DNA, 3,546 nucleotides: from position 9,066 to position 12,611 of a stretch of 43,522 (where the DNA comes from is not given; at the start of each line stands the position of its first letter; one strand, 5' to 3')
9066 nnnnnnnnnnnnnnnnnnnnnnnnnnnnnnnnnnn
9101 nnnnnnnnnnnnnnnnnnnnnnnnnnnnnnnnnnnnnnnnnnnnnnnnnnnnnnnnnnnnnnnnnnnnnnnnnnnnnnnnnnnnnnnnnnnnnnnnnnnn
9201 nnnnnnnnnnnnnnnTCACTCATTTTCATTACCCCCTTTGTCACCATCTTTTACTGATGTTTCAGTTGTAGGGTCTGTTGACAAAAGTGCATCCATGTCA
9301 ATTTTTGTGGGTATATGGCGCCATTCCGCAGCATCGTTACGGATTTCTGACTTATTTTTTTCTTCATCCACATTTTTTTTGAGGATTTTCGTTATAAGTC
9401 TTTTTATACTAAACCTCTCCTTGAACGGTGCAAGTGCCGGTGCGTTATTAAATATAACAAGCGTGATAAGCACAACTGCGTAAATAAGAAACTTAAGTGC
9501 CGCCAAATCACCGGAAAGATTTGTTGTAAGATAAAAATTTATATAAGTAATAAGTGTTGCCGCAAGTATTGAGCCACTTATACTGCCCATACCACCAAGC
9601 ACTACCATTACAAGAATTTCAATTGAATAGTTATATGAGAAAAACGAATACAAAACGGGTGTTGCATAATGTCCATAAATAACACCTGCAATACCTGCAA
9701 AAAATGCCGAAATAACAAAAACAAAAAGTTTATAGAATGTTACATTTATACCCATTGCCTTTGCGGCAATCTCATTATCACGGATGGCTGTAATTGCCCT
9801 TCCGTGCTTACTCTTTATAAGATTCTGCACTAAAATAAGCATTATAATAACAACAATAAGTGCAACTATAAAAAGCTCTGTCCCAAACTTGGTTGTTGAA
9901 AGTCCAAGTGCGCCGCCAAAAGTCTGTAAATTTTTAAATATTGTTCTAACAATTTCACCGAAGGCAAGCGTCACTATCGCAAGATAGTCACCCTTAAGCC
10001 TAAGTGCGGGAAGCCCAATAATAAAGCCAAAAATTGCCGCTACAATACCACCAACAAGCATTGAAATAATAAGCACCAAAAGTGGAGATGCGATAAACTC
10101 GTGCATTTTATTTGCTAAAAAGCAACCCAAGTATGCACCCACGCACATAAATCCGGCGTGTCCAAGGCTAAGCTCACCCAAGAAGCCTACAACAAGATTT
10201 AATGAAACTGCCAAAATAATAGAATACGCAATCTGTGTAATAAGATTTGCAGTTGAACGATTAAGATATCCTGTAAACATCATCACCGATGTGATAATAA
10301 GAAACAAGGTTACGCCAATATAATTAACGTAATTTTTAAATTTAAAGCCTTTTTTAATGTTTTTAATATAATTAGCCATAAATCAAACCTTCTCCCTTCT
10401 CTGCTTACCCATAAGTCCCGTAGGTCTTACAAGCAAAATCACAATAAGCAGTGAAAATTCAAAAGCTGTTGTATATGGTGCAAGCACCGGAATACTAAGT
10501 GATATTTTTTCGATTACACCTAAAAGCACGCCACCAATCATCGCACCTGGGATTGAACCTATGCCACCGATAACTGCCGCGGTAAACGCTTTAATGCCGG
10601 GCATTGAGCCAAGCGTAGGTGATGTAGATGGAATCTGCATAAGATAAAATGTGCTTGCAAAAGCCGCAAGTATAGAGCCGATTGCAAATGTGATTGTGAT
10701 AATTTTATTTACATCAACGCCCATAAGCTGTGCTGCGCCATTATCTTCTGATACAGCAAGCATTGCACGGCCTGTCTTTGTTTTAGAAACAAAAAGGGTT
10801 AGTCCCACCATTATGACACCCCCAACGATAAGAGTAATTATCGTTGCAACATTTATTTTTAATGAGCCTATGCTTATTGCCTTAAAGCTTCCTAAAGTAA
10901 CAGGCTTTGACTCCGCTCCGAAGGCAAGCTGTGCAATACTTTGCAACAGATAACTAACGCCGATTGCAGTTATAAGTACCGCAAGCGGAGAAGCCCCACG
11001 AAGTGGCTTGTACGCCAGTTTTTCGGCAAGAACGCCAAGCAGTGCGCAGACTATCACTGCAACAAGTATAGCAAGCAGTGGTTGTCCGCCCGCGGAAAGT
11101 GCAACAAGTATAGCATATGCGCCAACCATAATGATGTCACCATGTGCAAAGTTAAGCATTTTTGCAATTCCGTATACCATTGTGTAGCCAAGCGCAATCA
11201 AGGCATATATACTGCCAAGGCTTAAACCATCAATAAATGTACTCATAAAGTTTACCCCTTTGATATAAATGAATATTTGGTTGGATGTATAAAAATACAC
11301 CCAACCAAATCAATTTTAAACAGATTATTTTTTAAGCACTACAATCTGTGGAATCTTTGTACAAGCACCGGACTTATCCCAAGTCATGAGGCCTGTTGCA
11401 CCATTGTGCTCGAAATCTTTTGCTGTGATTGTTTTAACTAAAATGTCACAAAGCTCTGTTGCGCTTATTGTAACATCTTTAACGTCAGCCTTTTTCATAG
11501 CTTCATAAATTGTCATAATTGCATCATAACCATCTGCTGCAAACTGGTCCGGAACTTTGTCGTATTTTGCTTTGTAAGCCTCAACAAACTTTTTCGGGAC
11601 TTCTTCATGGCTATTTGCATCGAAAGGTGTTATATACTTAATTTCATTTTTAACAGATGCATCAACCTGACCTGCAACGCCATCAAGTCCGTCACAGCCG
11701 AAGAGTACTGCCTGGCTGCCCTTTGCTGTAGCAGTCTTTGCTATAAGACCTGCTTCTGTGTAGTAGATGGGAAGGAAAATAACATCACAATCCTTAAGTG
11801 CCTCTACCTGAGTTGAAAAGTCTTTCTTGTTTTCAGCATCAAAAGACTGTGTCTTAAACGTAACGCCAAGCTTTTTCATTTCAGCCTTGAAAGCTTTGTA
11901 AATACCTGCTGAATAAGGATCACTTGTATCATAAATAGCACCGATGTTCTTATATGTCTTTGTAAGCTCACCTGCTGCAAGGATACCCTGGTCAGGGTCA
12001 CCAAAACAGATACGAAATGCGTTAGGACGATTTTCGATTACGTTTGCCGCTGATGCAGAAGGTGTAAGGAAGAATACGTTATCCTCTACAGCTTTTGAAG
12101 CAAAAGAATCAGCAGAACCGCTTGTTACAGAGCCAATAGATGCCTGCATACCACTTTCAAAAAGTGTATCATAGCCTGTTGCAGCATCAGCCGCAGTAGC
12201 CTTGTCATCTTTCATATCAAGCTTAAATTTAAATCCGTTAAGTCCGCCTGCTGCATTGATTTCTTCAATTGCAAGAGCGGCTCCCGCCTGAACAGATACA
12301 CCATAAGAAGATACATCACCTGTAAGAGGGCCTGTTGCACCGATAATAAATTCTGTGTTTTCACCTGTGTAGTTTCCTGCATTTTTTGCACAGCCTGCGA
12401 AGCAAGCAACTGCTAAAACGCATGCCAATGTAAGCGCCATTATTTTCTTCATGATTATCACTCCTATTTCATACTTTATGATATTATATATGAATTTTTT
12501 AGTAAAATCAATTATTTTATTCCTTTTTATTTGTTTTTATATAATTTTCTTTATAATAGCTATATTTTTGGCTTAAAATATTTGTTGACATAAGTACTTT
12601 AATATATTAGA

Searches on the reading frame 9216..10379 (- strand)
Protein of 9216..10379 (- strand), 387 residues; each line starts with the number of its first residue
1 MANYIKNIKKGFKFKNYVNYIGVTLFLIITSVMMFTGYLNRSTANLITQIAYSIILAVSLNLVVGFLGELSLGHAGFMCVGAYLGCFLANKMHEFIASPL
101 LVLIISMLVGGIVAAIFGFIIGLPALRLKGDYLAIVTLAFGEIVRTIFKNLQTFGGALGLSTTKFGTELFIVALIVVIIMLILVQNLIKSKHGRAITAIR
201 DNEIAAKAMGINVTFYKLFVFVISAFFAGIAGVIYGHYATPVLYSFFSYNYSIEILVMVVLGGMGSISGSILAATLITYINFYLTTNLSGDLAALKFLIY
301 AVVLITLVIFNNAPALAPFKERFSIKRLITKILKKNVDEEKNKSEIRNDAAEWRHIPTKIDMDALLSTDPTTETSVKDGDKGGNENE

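Call 35: search_protein_families(library=pfam, proteins=[window:9216-10379:-], max_evalue=0.0001)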
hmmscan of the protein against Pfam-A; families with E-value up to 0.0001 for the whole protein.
window:9216-10379:- (387 aa): 1 family
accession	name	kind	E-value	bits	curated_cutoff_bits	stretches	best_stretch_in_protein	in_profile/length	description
PF02653.21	BPD_transp_2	-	2.8e-44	151.7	26.8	1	43-306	2-268/269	Branched-chain amino acid transport system / permease component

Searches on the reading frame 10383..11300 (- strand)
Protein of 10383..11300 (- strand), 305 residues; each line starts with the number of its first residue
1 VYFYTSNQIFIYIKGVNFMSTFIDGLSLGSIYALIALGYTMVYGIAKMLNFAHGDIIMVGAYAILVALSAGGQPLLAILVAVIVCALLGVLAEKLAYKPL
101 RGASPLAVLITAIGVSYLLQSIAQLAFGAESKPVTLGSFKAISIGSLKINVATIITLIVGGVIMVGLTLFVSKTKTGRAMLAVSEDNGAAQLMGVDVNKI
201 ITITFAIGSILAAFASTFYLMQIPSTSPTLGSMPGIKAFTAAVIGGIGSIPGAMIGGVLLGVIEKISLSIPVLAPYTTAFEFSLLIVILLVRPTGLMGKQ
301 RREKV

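Call 35: search_protein_families(library=pfam, proteins=[window:10383-11300:-], max_evalue=0.0001)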
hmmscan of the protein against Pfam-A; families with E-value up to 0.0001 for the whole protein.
window:10383-11300:- (305 aa): 2 families
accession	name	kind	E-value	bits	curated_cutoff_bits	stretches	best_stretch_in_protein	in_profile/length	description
PF02653.21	BPD_transp_2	-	9.7e-41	140.1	26.8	1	23-289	3-269/269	Branched-chain amino acid transport system / permease component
PF01032.23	FecCD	-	5e-07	29.5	26.5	1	53-217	81-236/311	FecCD transport family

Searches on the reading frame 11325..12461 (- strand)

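Call 35: search_protein_families(library=pfam, proteins=[window:11325-12461:-], max_evalue=0.0001)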
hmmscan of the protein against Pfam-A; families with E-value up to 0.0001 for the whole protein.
window:11325-12461:- (378 aa): 3 families
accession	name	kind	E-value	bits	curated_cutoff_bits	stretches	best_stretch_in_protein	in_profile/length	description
PF13458.12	Peripla_BP_6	-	1.8e-36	126.9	31.7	1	40-330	4-299/343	Periplasmic binding protein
PF01094.35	ANF_receptor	-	9.2e-12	45.1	25.4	1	60-367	5-340/353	Receptor family ligand binding region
PF13433.12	Peripla_BP_5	-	1.1e-06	28.5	27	1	46-119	9-83/363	Periplasmic binding protein domain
